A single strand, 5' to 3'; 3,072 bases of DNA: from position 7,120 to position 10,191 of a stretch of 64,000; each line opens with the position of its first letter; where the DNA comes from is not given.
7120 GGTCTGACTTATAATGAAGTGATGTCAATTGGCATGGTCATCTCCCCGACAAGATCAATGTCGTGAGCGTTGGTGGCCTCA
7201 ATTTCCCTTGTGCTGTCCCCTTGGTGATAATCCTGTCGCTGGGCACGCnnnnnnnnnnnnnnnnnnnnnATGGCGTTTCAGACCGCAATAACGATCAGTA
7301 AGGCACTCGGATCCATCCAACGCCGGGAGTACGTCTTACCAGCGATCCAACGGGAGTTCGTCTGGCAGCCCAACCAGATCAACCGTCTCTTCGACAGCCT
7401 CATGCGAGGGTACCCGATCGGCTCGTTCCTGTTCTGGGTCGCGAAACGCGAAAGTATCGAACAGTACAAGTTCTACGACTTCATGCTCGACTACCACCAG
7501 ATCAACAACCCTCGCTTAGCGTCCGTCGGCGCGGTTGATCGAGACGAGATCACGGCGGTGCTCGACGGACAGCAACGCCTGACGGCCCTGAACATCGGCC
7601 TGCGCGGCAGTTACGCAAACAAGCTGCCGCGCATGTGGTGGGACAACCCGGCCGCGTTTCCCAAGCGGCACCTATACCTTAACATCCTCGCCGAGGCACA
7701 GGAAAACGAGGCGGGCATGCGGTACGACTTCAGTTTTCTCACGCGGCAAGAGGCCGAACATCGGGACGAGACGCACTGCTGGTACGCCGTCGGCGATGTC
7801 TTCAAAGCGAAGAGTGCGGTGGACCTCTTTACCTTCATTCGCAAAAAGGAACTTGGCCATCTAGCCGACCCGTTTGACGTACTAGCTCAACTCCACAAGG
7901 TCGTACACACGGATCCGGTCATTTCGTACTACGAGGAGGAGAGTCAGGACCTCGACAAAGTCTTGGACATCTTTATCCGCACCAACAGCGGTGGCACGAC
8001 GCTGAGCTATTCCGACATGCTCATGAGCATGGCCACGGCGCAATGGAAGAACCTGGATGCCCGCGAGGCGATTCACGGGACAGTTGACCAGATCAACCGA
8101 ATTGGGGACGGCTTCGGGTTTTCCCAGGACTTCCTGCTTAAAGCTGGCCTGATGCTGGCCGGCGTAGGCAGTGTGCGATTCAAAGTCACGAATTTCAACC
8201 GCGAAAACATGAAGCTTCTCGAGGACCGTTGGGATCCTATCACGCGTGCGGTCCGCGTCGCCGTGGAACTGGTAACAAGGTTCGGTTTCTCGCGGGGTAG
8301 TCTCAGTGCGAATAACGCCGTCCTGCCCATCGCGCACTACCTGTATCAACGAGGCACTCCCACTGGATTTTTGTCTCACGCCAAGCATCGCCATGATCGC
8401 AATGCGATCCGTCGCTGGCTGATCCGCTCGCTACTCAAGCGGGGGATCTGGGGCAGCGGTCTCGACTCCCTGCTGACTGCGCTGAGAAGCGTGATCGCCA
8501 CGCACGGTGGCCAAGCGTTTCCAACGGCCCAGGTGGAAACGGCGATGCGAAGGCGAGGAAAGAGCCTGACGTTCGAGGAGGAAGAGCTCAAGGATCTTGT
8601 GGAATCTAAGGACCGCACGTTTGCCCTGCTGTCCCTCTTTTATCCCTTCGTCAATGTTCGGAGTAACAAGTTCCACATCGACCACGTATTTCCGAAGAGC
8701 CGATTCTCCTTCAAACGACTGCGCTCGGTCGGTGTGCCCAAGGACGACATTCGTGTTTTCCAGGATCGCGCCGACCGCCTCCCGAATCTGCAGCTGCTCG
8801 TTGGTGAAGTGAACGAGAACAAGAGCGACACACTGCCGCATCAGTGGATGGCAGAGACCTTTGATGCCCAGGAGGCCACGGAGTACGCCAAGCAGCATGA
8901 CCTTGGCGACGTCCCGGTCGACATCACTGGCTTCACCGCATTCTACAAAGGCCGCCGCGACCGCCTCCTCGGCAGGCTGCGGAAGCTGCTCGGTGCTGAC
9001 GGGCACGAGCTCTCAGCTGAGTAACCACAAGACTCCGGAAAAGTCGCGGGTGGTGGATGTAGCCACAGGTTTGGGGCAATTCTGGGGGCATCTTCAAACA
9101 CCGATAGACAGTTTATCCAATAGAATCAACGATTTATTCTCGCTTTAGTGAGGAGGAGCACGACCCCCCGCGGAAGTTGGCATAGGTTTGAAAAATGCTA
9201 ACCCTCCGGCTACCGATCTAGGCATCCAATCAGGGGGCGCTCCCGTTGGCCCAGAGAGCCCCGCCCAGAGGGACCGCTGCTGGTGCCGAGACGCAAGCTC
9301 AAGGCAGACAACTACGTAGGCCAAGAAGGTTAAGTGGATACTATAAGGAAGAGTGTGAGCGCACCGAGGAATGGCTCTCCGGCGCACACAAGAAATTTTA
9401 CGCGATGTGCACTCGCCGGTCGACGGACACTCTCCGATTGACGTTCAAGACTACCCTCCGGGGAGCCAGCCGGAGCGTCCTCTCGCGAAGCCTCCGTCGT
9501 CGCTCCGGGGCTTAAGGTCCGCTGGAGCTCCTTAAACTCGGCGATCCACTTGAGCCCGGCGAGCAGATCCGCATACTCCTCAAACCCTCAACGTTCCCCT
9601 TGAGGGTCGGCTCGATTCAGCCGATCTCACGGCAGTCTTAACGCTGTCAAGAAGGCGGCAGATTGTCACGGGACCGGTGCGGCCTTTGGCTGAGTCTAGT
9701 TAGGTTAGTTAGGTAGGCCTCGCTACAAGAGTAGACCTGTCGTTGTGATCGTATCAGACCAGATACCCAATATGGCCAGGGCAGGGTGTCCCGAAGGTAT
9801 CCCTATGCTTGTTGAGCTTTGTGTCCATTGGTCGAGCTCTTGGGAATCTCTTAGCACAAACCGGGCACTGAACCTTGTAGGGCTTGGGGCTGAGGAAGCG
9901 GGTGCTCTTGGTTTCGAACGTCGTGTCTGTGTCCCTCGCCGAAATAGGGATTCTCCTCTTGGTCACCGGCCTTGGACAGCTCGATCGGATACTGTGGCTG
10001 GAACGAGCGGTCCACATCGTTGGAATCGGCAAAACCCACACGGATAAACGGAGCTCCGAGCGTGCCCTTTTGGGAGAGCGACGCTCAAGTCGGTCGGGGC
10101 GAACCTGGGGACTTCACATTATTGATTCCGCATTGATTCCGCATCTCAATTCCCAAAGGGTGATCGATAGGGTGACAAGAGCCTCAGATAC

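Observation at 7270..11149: Second, separate defence patch: solitary GmrSD-like type IV restriction enzyme followed by a divergently oriented possible PD-(D/E)xK protein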

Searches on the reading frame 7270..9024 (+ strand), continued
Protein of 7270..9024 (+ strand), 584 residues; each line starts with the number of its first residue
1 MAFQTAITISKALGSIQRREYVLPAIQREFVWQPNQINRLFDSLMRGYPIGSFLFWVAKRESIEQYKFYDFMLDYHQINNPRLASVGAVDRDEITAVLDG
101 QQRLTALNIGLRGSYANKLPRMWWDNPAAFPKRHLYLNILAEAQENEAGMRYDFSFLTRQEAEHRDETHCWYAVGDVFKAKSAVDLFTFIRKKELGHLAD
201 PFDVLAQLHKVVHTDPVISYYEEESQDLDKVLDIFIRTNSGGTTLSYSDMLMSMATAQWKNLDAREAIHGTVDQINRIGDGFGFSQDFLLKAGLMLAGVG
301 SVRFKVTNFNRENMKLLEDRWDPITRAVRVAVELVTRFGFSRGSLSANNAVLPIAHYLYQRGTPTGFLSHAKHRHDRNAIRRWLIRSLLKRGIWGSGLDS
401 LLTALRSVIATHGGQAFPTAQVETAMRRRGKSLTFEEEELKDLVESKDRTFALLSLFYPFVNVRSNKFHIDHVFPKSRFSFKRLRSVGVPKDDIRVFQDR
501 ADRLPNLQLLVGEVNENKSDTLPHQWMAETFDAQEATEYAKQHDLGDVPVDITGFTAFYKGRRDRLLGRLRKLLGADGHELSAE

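Call 48: list_cluster_members(proteins=[P0001, P0121])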
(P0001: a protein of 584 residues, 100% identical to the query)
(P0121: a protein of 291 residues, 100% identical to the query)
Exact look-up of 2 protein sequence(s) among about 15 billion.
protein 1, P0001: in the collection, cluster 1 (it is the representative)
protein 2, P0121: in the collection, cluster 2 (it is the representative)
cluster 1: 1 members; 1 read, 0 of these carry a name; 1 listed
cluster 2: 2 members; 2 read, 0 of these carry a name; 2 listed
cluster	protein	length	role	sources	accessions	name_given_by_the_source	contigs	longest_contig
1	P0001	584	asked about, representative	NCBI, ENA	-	-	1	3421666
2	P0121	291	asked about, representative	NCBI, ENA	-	-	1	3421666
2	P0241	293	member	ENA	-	-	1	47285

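Call 85: find_encoding_contigs(protein=P0002, flank=10000, max_places=2)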
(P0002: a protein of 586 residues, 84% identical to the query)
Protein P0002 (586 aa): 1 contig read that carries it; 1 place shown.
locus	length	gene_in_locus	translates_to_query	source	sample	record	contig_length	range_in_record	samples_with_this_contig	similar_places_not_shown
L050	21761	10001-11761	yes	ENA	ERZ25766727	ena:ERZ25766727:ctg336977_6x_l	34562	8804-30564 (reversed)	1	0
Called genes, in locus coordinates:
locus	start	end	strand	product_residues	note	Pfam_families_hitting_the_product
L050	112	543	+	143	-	-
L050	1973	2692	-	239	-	-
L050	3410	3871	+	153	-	-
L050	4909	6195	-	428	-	PF00079:Serpin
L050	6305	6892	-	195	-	PF13683:rve_3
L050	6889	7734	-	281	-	-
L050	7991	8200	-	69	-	-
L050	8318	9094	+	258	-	-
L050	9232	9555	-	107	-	-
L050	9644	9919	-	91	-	-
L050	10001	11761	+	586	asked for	PF03235:GmrSD_N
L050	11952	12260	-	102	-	-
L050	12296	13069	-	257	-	PF04250:DUF429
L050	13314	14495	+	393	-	PF00872:Transposase_mut, PF10551:MULE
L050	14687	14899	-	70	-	PF13683:rve_3, PF13333:rve_2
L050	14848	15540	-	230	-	-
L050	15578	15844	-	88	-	-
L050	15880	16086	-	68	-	-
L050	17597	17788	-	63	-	PF05930:Phage_AlpA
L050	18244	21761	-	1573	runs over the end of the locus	PF03160:Calx-beta, PF12115:Salp15 (faint), PF16439:DUF5036 (faint)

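Call 86: find_encoding_contigs(protein=P0241, flank=10000, max_places=2)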
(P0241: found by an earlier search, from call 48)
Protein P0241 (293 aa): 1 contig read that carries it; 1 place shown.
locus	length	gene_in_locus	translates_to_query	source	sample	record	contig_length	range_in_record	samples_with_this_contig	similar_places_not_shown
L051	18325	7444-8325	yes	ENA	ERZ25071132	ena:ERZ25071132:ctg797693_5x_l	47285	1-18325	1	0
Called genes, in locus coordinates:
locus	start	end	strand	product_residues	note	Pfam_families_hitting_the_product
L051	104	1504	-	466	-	-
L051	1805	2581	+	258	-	PF01609:DDE_Tnp_1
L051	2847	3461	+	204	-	-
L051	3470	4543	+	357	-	PF01381:HTH_3, PF12844:HTH_19 (weak), PF13560:HTH_31 (weak), PF06114:Peptidase_M78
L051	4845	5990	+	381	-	PF01527:HTH_Tnp_1 (weak), PF13011:LZ_Tnp_IS481, PF13384:HTH_23, PF13518:HTH_28, PF13551:HTH_29, PF13565:HTH_32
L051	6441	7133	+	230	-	-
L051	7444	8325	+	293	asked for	PF20320:DUF6615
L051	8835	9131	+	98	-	PF13643:DUF4145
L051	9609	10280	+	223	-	PF02586:SRAP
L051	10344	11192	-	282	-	PF03783:CsgG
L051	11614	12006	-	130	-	-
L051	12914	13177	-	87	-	-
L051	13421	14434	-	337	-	-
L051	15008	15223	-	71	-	-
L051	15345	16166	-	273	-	-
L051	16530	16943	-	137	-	-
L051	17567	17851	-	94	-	PF00665:rve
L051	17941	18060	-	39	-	-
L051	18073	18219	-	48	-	-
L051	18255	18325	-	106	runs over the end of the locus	-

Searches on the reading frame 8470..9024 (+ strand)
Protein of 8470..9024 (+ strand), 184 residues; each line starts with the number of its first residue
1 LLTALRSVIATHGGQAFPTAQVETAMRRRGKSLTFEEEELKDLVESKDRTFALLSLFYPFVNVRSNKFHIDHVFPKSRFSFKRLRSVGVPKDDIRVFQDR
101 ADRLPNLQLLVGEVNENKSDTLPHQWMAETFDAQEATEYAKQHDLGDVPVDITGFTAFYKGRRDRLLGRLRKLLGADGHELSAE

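Call 5: search_protein_families(library=pfam, proteins=[window:8470-9024:+], max_evalue=10)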
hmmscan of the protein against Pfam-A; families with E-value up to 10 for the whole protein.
window:8470-9024:+ (184 aa): 3 families
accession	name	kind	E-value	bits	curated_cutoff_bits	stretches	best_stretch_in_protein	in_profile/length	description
PF07510.16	GmrSD_C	-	0.005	17.2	23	1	64-120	45-96/138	GmrSD restriction endonucleases, C-terminal domain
PF13395.12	HNH_4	-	0.013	15.9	22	1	65-79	15-29/54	HNH endonuclease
PF07377.18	DUF1493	-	0.064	14.4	21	1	28-87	24-83/108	Protein of unknown function (DUF1493)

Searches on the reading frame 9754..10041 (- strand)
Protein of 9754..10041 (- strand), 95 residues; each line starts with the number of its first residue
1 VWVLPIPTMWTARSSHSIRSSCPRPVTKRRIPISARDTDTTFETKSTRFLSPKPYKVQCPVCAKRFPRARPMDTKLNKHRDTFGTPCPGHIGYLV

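Call 3: search_protein_families(library=pfam, proteins=[window:9754-10041:-], max_evalue=0.01)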
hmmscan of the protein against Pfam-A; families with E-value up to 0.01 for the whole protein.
window:9754-10041:- (95 aa): 0 families

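Call 4: search_protein_families(library=padloc, proteins=[window:9754-10041:-], max_evalue=0.01)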
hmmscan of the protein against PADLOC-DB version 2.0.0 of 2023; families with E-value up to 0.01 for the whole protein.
window:9754-10041:- (95 aa): 0 families

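Call 68: search_protein_representatives(protein=window:9754-10041:-)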
Query: 95 residues. Proteins with E-value up to 0.001 (for the whole library): 49; up to 1e-10: 0; up to 1e-30: 0. The best 49 are listed.
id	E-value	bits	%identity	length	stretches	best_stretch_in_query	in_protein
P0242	2.9e-10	56.8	46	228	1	37-95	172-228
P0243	1.9e-08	51.0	52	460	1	48-95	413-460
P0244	2.2e-08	50.8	53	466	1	48-94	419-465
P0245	1.1e-07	48.6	40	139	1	22-95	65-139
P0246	1.8e-07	47.9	62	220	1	53-95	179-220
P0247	4.1e-07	46.7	53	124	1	47-95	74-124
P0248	9.2e-07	45.6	49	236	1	44-95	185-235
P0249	1.7e-06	44.7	56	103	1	54-95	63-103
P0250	2.7e-06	44.1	58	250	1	52-95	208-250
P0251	3.0e-06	43.9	46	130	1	32-95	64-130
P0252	3.3e-06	43.8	55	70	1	51-95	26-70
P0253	4.3e-06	43.4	52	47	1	53-93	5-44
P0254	4.7e-06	43.3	56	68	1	54-95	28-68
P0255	5.6e-06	43.1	55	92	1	53-95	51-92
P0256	9.8e-06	42.3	45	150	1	52-95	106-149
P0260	1.7e-05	41.5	50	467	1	45-95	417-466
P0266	1.3e-04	38.7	42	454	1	23-95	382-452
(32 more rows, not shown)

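Call 70: search_protein_families(library=pfam, proteins=[P0242, P0243, P0244, P0246, P0248, P0250, P0260, P0266], max_evalue=0.01)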
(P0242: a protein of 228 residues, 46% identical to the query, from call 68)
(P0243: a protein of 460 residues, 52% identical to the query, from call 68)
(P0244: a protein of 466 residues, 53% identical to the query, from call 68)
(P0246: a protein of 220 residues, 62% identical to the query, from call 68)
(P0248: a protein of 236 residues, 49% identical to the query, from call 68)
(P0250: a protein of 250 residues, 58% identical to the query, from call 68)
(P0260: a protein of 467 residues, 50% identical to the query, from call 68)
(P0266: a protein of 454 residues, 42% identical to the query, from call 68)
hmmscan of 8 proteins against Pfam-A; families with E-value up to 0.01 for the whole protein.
P0242 (228 aa): 1 family
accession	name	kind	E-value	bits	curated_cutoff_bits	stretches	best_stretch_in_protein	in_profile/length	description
PF13280.12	WYL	-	0.0084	16.5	21.8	0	64-113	5-55/70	WYL domain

P0243 (460 aa): 1 family
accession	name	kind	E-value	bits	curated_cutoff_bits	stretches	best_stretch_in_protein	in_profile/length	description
PF08843.17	AbiEii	-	5.2e-33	115.4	22.5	1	31-266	3-233/238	Nucleotidyl transferase AbiEii toxin, Type IV TA system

P0244 (466 aa): 1 family
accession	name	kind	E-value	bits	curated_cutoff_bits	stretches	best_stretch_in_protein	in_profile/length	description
PF08843.17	AbiEii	-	4.3e-22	79.6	22.5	1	32-205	1-169/238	Nucleotidyl transferase AbiEii toxin, Type IV TA system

P0246 (220 aa): 1 family
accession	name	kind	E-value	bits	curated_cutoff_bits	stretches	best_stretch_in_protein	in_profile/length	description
PF02892.21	zf-BED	-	0.00061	20.2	20.6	1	179-204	13-38/44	BED zinc finger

P0248 (236 aa): 2 families
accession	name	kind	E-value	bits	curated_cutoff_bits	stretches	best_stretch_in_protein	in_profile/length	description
PF13913.12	zf-C2HC_2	-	0.0036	17.4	27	1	198-208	3-13/25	zinc-finger of a C2HC-type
PF09986.15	DUF2225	-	0.0071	16.5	21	0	194-215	2-23/214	Uncharacterized protein conserved in bacteria (DUF2225)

P0250 (250 aa): 0 families

P0260 (467 aa): 1 family
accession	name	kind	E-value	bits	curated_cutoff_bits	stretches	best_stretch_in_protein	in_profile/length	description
PF08843.17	AbiEii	-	2.3e-18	67.4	22.5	1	42-205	10-169/238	Nucleotidyl transferase AbiEii toxin, Type IV TA system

P0266 (454 aa): 2 families
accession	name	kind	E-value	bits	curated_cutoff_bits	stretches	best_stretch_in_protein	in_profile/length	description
PF08843.17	AbiEii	-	4.1e-36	125.5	22.5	1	7-237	8-235/238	Nucleotidyl transferase AbiEii toxin, Type IV TA system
PF13280.12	WYL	-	8.2e-09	35.8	21.8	1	286-353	3-70/70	WYL domain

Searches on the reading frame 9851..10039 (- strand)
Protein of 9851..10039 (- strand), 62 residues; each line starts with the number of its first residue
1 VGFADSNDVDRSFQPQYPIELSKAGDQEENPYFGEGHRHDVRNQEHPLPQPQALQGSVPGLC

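Call 53: search_protein_families(library=pfam, proteins=[window:9851-10039:-], max_evalue=0.05)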
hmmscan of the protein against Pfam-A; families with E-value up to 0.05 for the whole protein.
window:9851-10039:- (62 aa): 0 families
